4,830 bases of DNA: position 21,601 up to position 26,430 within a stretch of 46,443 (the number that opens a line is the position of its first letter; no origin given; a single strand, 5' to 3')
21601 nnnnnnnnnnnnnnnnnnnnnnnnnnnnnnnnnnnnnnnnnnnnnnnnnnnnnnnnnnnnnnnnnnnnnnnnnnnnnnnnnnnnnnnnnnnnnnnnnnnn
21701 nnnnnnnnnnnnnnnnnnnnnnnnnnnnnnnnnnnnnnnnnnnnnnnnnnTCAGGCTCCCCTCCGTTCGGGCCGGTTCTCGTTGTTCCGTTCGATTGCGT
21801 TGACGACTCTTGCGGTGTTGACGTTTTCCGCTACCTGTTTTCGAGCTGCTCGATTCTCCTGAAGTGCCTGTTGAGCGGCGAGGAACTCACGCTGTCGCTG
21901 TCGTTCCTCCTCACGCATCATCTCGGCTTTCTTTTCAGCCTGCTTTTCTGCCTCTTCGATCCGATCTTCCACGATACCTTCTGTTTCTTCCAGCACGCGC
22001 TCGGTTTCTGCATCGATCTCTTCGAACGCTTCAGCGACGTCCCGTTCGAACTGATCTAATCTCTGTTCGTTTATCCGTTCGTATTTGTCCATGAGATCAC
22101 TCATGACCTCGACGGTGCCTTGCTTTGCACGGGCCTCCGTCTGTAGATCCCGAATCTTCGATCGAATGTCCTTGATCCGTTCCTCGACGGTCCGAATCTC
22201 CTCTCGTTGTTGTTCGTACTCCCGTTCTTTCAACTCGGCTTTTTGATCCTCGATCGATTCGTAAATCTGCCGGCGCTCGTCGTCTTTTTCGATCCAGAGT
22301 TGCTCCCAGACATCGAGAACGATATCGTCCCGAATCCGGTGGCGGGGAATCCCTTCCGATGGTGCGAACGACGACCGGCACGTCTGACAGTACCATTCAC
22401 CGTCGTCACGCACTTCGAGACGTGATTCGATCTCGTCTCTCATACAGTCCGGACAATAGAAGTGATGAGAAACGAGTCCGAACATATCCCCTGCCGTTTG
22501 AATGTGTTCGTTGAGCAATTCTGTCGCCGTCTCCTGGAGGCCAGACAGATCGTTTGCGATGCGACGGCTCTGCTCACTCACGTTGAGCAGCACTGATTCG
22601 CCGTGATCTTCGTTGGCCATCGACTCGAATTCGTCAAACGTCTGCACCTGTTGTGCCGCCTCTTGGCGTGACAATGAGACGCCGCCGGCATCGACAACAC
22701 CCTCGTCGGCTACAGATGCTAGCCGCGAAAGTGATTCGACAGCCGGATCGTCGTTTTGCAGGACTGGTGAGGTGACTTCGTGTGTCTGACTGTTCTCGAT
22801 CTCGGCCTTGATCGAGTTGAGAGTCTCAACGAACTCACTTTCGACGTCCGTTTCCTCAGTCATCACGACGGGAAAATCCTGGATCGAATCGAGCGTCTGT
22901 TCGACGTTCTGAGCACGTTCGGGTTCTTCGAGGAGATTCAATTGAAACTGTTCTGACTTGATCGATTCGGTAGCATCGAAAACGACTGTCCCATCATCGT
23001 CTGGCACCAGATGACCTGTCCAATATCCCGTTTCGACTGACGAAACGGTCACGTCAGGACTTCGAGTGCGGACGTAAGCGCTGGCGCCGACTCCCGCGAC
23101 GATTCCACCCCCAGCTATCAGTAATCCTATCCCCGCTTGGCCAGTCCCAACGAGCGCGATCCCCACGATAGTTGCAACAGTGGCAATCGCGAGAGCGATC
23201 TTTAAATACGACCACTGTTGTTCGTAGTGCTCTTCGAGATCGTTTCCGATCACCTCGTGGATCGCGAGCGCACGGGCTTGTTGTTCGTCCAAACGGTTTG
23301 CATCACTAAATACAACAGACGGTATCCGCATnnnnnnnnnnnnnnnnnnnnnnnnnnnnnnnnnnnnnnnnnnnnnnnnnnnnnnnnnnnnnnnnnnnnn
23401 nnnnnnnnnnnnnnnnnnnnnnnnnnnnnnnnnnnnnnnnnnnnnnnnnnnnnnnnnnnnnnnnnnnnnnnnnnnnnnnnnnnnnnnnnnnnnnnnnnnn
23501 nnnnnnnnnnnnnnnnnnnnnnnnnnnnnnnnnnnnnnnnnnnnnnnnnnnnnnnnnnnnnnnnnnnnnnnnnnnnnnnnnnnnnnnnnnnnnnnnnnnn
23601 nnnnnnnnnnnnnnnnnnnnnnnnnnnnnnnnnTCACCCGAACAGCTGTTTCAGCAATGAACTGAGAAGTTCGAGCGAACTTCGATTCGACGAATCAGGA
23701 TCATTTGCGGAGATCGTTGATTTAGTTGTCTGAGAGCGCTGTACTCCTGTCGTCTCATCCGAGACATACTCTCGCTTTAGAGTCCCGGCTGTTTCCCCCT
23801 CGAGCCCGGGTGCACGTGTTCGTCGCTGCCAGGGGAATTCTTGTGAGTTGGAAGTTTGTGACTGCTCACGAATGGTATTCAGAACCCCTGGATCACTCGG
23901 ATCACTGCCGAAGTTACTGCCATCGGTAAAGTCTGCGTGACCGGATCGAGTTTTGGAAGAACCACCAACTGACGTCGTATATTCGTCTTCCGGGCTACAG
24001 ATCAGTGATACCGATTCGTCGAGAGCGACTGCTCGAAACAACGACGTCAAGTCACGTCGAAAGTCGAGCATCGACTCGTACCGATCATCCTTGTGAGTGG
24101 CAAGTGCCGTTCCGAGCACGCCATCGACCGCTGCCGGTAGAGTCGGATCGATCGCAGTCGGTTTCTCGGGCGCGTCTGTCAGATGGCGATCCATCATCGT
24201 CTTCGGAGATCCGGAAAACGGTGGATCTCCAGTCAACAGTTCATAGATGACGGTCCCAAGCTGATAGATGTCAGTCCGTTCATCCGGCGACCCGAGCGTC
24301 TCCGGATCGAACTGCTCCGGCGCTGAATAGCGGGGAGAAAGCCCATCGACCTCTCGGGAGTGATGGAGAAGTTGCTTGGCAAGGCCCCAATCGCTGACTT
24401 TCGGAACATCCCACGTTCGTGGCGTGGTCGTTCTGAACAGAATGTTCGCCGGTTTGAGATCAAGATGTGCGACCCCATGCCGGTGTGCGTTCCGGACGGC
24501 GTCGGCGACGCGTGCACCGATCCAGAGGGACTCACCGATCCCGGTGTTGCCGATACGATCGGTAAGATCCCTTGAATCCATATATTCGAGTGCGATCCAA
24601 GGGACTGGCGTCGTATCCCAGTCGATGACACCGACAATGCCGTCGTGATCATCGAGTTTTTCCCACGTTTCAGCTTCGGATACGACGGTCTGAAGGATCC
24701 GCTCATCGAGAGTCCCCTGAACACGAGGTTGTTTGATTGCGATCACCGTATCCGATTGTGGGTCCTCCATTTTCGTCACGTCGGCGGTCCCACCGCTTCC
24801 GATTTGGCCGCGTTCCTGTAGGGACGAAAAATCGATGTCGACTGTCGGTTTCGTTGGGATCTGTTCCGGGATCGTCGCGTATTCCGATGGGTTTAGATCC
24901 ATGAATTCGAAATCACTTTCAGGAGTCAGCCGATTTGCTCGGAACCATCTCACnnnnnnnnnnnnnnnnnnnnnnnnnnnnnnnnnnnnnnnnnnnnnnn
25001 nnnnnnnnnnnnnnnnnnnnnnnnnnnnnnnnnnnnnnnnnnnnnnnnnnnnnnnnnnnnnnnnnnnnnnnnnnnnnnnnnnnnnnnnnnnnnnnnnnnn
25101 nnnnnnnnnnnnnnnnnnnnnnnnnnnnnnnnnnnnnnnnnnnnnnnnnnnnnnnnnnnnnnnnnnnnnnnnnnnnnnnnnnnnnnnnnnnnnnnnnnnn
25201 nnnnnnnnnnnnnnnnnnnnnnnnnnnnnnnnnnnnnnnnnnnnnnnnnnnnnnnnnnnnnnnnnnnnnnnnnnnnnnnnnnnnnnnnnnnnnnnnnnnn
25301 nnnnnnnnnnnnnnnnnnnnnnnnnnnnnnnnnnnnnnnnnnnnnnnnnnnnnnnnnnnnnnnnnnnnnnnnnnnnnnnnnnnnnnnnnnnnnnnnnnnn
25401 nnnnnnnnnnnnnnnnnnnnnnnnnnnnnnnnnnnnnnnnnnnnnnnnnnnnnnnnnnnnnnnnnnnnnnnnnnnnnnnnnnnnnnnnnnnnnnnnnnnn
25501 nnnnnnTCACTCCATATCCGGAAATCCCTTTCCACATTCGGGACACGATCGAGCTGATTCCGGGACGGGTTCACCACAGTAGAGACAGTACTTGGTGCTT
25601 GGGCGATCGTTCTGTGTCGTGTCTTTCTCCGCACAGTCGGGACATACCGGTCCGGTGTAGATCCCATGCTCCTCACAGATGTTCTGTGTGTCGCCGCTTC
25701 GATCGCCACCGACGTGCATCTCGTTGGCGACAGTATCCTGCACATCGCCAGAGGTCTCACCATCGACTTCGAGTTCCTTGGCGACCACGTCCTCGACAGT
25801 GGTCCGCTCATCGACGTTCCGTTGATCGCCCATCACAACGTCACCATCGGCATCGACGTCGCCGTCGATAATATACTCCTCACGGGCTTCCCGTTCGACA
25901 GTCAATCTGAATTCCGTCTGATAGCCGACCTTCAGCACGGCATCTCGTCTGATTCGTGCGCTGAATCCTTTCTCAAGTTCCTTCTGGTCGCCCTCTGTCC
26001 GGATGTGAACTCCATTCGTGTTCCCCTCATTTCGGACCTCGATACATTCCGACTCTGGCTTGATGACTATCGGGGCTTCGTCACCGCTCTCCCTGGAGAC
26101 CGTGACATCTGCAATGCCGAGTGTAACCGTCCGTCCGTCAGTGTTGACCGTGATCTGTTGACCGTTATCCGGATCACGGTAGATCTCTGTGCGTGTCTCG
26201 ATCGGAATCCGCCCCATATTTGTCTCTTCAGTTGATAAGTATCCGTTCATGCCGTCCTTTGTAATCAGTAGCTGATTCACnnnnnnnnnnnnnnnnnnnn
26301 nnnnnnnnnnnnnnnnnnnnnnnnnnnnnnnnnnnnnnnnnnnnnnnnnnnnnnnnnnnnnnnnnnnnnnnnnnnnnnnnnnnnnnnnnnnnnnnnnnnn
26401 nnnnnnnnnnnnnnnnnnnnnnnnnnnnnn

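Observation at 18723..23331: Translationally coupled four-gene operon built around a bactofilin-like protein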

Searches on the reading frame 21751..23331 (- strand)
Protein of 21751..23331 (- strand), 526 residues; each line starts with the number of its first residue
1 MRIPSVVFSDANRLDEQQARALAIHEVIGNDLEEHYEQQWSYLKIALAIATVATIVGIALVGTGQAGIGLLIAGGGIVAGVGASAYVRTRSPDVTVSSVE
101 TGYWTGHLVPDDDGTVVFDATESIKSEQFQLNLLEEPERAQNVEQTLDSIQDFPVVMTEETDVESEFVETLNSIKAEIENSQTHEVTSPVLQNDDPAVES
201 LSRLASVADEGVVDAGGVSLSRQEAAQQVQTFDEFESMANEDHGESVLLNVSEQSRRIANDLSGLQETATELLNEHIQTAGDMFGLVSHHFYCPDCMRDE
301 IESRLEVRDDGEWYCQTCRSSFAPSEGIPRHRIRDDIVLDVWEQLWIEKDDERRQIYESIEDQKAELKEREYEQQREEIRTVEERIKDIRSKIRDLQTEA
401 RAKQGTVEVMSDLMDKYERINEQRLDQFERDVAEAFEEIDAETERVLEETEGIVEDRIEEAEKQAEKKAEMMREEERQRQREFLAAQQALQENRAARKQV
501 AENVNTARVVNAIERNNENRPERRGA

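Call 3: search_protein_families(library=pfam, proteins=[window:21751-23331:-], max_evalue=1)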
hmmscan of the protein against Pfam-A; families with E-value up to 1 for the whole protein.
window:21751-23331:- (526 aa): 3 families
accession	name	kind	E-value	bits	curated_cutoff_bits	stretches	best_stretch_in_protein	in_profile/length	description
PF08651.15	DASH_Duo1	-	0.037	14.3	25.4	1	374-423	4-53/74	DASH complex subunit Duo1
PF19191.5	HEF_HK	-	0.53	11.2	24.1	0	385-422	16-53/67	HEF_HK domain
PF25164.1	CoiA_N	-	0.74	9.8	26.3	0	289-297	16-24/50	Competence protein CoiA, N-terminal domain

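Call 4: search_protein_families(library=ncbifam, proteins=[window:21751-23331:-], max_evalue=1)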
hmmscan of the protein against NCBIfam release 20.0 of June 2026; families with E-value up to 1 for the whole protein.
window:21751-23331:- (526 aa): 4 families
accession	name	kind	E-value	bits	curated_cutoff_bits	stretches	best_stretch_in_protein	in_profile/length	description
NF045487.1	ASRP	equivalog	0.057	12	300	1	194-504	196-484/593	archaea-specific SMC-related protein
NF003058.0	PRK03976.1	equivalog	0.061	13.3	87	1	289-330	35-72/91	50S ribosomal protein L37ae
NF038384.1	zinc_YnfU_fam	subfamily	0.16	11.5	36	1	291-326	17-52/52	YnfU family zinc-binding protein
TIGR01282.1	nifD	equivalog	0.21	10.2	653.55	1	422-482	289-349/466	nitrogenase molybdenum-iron protein alpha chain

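Call 10: search_protein_families(library=padloc, proteins=[window:21751-23331:-], max_evalue=0.1)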
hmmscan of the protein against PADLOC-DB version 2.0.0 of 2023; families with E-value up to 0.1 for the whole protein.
window:21751-23331:- (526 aa): 1 family
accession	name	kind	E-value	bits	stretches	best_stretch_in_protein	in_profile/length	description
PDLC03859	LmuB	-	1.3e-06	25.9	1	128-478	230-465/611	-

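Call 11: search_protein_families(library=phrogs, proteins=[window:21751-23331:-], max_evalue=0.1)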
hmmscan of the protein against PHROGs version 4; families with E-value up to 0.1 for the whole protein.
window:21751-23331:- (526 aa): 3 families
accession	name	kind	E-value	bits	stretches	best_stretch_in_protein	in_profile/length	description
phrog_1686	-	tail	0.00039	19.3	1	46-507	465-794/1224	tail length tape measure protein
phrog_1535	-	tail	0.0041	16.3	1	282-486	49-179/1152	tail length tape measure protein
phrog_1244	-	unknown function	0.0051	17.2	1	289-323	107-144/157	-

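Call 39: find_homologous_proteins(query=window:21751-23331:-, max_evalue=0.001)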
Query window:21751-23331:- (526 aa): 92 proteins with E <= 0.001 among 8000 candidates.
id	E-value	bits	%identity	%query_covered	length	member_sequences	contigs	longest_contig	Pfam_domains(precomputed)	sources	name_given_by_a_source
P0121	0.0e+0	1051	92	100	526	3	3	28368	-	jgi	-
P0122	1.5e-243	827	71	100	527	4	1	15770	-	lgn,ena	-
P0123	3.3e-242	822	70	99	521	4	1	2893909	-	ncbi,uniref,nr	ncbi:hypothetical protein HSR122_1073 [Halapricum desulfuricans]|uniref:Uncharacterized protein n=1 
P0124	4.4e-218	743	64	100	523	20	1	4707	-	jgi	-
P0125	5.8e-218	743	64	100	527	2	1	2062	-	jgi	jgi:hypothetical protein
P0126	1.6e-212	725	59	100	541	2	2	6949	-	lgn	-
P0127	1.1e-210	718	64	87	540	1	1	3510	-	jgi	jgi:hypothetical protein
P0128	6.9e-207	706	61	100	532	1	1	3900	-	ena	-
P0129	4.2e-204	697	60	97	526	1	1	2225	-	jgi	jgi:hypothetical protein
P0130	1.3e-203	695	58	100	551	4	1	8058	-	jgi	-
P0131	1.7e-203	695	62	100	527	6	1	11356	-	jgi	-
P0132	7.7e-203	693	60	100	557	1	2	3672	-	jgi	jgi:uncharacterized protein YbaR (Trm112 family)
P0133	6.5e-202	690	61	100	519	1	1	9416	-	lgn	-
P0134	1.2e-201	689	61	100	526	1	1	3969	-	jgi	-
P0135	2.1e-201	688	61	100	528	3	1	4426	-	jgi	jgi:hypothetical protein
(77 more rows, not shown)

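Call 69: predict_structure(alignment_id=A3)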
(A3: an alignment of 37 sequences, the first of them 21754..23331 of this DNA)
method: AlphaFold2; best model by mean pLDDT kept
length: 526 residues; sequences in the alignment: 37
mean_pLDDT: 75.2   pTM: 0.32
mean pLDDT of the five models: 75.2, 73.4, 70.0, 68.1, 66.8
residues with pLDDT >= 90: 31; 70-90: 350; 50-70: 113; < 50: 32
segments of 3 or more residues with pLDDT < 50: 211-219, 403-418, 523-526
pLDDT, mean of each block of 10 residues (from residue 1): 60 66 73 83 86 87 84 85 82 72 64 68 74 82 86 69 84 87 77 71 65 44 66 69 77 86 81 79 75 90 87 90 87 77 86 91 91 84 81 70 46 46 68 77 75 74 81 83 82 74 57 49 42
secondary structure, 60 per line:
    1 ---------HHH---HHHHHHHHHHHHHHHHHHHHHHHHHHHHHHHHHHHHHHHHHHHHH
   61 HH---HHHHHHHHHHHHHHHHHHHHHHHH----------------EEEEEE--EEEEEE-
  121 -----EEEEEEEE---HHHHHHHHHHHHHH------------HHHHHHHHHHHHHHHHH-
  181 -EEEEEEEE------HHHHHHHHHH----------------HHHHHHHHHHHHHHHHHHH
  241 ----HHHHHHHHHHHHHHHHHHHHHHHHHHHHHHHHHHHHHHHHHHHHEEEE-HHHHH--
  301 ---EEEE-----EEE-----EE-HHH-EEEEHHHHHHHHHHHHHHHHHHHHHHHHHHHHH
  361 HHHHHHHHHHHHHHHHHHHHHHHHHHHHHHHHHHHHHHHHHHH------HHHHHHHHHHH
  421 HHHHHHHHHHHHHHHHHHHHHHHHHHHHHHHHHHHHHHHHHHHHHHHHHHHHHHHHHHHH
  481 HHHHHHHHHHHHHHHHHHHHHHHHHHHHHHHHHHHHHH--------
elements in order: H16-62 H66-89 E106-111 E114-119 E126-133 H137-150 H163-179 E182-189 H196-205 H222-240 H245-288 E289-292 H294-298 E304-307 E313-315 E328-331 H332-403 H410-518

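Call 85: search_solved_structures(query=A3, max_evalue=1)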
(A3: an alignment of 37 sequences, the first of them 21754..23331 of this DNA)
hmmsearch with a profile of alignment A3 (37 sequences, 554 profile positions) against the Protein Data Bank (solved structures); distinct sequences matched with E-value up to 1: 3.
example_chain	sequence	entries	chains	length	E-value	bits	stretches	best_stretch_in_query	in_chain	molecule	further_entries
7rdr_A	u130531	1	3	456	0.00078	21.5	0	230-272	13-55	Circular tendon repeat protein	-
5gpp_A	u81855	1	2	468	0.33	12.8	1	174-286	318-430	Maltose-binding periplasmic protein,Apoptosis-associated speck-like protein containing a C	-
6xp5_I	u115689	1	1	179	0.53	12.1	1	461-497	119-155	Mediator of RNA polymerase II transcription subunit 9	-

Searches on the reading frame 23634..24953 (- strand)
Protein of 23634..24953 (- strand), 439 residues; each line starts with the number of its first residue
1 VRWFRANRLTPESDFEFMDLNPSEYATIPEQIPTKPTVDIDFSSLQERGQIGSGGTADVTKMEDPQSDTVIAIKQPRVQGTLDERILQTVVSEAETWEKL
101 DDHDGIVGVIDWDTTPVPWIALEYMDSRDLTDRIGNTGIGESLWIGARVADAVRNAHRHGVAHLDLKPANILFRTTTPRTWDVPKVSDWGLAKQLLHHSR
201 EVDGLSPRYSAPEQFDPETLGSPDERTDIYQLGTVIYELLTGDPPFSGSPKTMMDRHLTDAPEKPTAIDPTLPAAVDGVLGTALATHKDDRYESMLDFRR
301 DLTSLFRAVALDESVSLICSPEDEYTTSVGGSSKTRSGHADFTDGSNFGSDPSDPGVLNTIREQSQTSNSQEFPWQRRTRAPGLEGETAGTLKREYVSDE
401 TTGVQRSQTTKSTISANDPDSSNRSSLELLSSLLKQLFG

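Call 3: search_protein_families(library=pfam, proteins=[window:23634-24953:-], max_evalue=1)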
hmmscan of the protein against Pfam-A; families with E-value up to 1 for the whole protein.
window:23634-24953:- (439 aa): 4 families
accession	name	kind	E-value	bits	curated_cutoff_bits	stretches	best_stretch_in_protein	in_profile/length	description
PF00069.31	Pkinase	-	5.3e-31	108.4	31.7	1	47-254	3-205/263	Protein kinase domain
PF07714.23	PK_Tyr_Ser-Thr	-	7.8e-16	58.6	23.1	1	50-291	6-248/258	Protein tyrosine and serine/threonine kinase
PF06293.20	Kdo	-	0.043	13.7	21.3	1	148-177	126-155/207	Lipopolysaccharide kinase (Kdo/WaaP) family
PF03109.22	ABC1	-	0.082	12.5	22.9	1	108-200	133-222/244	ABC1 atypical kinase-like domain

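Call 4: search_protein_families(library=ncbifam, proteins=[window:23634-24953:-], max_evalue=1)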
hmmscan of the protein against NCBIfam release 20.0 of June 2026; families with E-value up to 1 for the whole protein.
window:23634-24953:- (439 aa): 16 families
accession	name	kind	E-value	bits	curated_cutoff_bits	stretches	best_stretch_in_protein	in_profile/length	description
NF033483.0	PknB_PASTA_kin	equivalog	1.5e-46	159.6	450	1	49-336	13-297/563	Stk1 family PASTA domain-containing Ser/Thr kinase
NF047741.1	antiphage_MADS6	equivalog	5.6e-27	94.5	460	2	142-310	301-465/612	methylation-associated defense system protein kinase MAD6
NF052427.1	StpK7MSMEG_1200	equivalog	1.8e-20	73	900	1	42-297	6-260/601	serine/threonine protein kinase StpK7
NF033442.0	BREX_PglW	equivalog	6.5e-16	57.3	990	2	147-310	319-491/1391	BREX system serine/threonine kinase PglW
TIGR03903.1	TOMM_kin_cyc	equivalog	4.6e-14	51.3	705.75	1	70-312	5-250/1267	TOMM system kinase/cyclase fusion protein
NF038150.1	lanthi_synth_IV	equivalog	1.9e-11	43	650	1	136-326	294-460/851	class IV lanthionine synthetase LanL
NF053615.1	SerThrKinAfsKStmc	equivalog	2.3e-10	39.8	1300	1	67-249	36-216/809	protein serine/threonine kinase AfsK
NF009651.0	PRK13184.1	equivalog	4.7e-10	38.1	839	1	137-304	110-289/932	serine/threonine-protein kinase PknD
NF038151.1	lanthi_synth_III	equivalog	0.00031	19.2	575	1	145-176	341-372/833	class III lanthionine synthetase LanKC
NF002475.0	PRK01723.1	equivalog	0.00032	19.8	142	1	126-177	131-180/241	3-deoxy-D-manno-octulosonic acid kinase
NF007174.0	PRK09605.1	equivalog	0.0018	16.8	447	1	48-193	338-474/535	bifunctional N(6)-L-threonylcarbamoyladenine synthase/serine/threonine protein kinase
TIGR03724.2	arch_bud32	equivalog_domain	0.0073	15.8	125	1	80-176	29-121/193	KEOPS complex kinase/ATPase Bud32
NF043056.1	T4SS_LegK1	equivalog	0.0074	14.9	550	1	159-239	208-283/516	Dot/Icm T4SS effector kinase LegK1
NF011464.0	PRK14879.1-7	equivalog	0.05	13.3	246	1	120-175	83-138/221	Kae1-associated kinase Bud32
NF058531.1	CH3_S_urocan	exception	0.087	11.2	880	1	118-200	380-469/535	S-methyl thiourocanate hydratase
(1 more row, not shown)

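Call 10: search_protein_families(library=padloc, proteins=[window:23634-24953:-], max_evalue=0.1)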
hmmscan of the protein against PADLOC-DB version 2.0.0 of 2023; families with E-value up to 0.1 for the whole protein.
window:23634-24953:- (439 aa): 34 families (the best 25 are shown)
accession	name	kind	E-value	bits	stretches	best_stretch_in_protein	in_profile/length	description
PDLC04042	PD-T4-6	-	7.5e-45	151.8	1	48-310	14-277/292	-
PDLC04053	PD-T4-6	-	4.8e-42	142.5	1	48-313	14-279/311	-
PDLC04061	PD-T4-6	-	2.4e-39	134.2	1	50-343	23-319/510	-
PDLC04047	PD-T4-6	-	8.1e-36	121.7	1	50-313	17-280/327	-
PDLC04043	PD-T4-6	-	1e-35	121.7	1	49-306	21-278/452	-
PDLC04060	PD-T4-6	-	1.5e-35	121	1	50-306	15-270/486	-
PDLC04138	mad6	-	2.1e-35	120.8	1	40-316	48-324/659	mads_6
PDLC04040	PD-T4-6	-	3.7e-35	119.7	1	51-305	2-265/547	-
PDLC04052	PD-T4-6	-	5.3e-34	116.3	1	48-306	14-277/496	-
PDLC04054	PD-T4-6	-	3.5e-33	113.5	1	50-312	17-280/347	-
PDLC04057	PD-T4-6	-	5.2e-33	112.7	1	50-317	15-282/443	-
PDLC04041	PD-T4-6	-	3.2e-31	107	1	49-302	34-290/443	-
PDLC04048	PD-T4-6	-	8.8e-30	102.2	1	50-309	17-276/354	-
PDLC04039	PD-T4-6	-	3.7e-29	100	1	50-303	21-273/458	-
PDLC04064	PD-T4-6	-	7.3e-24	82.4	1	48-306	25-281/369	-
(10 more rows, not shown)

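Call 11: search_protein_families(library=phrogs, proteins=[window:23634-24953:-], max_evalue=0.1)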
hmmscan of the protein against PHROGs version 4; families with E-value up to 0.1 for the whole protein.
window:23634-24953:- (439 aa): 2 families
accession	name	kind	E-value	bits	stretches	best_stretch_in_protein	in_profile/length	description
phrog_2361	-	other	5.8e-44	151.7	1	47-307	17-273/415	serine-threonine kinase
phrog_4972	-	unknown function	7.6e-06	26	1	50-262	132-338/501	-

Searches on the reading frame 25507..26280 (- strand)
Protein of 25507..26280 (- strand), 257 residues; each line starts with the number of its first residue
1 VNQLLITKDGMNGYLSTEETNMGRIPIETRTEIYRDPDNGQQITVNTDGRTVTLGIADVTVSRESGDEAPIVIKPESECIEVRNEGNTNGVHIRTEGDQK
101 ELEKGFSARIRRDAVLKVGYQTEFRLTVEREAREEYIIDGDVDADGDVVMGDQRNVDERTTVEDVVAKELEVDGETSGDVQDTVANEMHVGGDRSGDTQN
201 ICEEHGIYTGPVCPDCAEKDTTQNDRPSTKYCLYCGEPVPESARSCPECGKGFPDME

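Call 9: search_protein_families(library=pfam, proteins=[window:25507-26280:-], max_evalue=0.01)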
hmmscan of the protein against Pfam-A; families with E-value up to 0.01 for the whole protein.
window:25507-26280:- (257 aa): 4 families
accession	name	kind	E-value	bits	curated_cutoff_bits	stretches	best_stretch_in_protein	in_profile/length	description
PF13248.11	Zn_ribbon_3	-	4.5e-05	23.2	27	1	228-252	1-25/26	zinc-ribbon domain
PF13240.11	Zn_Ribbon_1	-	6.9e-05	22.9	25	1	231-251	1-21/23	zinc-ribbon domain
PF12773.13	DZR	-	0.0027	18.3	27.3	1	212-250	14-45/45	Double zinc ribbon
PF18912.6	DZR_2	-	0.0086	16.3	27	0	201-249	12-55/56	Double zinc ribbon domain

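Call 10: search_protein_families(library=padloc, proteins=[window:25507-26280:-], max_evalue=0.1)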
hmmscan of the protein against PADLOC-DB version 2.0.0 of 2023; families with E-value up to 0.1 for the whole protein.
window:25507-26280:- (257 aa): 0 families

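Call 11: search_protein_families(library=phrogs, proteins=[window:25507-26280:-], max_evalue=0.1)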
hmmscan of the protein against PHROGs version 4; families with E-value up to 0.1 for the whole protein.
window:25507-26280:- (257 aa): 4 families
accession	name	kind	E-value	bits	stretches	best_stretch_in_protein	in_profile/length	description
phrog_8436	-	unknown function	0.00077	20.5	1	218-251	52-85/110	-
phrog_54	-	other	0.0078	17.5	1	224-249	28-60/75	DksA-like zinc-finger protein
phrog_12740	-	connector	0.044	14.8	0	96-145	52-101/131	head closure Hc1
phrog_2243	-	unknown function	0.047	15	0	25-54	43-72/87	-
